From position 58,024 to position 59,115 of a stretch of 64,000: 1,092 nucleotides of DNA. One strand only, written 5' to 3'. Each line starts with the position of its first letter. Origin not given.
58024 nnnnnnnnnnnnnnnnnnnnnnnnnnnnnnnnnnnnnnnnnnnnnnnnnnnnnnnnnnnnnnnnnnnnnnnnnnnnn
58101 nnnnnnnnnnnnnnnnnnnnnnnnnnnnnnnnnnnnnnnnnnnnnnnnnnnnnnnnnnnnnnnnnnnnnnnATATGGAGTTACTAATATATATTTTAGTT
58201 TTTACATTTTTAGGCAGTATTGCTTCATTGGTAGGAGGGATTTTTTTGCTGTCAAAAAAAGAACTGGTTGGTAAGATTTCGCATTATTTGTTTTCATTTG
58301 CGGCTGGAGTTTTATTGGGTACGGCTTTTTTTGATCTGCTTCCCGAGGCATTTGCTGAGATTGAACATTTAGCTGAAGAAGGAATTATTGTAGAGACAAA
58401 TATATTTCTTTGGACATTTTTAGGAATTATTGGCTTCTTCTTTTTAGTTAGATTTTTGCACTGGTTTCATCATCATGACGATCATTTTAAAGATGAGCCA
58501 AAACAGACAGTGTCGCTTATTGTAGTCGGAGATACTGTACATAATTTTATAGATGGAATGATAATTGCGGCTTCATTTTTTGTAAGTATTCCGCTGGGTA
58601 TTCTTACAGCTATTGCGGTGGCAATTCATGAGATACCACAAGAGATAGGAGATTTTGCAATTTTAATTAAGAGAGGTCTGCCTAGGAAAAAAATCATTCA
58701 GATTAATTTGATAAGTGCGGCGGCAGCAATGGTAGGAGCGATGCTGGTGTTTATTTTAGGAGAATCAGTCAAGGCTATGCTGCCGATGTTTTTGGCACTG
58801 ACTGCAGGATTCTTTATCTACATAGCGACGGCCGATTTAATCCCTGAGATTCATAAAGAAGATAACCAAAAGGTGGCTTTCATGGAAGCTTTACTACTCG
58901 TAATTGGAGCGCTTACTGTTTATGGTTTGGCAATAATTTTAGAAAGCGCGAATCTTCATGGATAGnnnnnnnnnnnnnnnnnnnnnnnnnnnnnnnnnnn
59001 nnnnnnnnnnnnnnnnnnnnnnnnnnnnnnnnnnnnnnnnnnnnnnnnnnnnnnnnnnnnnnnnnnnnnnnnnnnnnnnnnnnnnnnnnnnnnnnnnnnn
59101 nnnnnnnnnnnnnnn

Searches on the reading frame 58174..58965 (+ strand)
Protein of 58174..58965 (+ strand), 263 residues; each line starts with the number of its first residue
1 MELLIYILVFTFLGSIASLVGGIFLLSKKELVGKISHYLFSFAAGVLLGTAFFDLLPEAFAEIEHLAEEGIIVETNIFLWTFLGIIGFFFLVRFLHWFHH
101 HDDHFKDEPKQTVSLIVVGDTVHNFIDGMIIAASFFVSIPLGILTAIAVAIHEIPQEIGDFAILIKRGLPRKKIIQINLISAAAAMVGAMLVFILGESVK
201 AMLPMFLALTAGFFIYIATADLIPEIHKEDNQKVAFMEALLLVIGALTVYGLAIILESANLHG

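Call 26: search_protein_families(library=pfam, proteins=[window:58174-58965:+], max_evalue=0.001)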
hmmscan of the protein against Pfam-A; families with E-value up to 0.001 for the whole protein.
window:58174-58965:+ (263 aa): 1 family
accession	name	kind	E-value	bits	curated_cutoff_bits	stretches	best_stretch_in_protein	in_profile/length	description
PF02535.28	Zip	-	8.5e-43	147.2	35.1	2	114-252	179-322/323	ZIP Zinc transporter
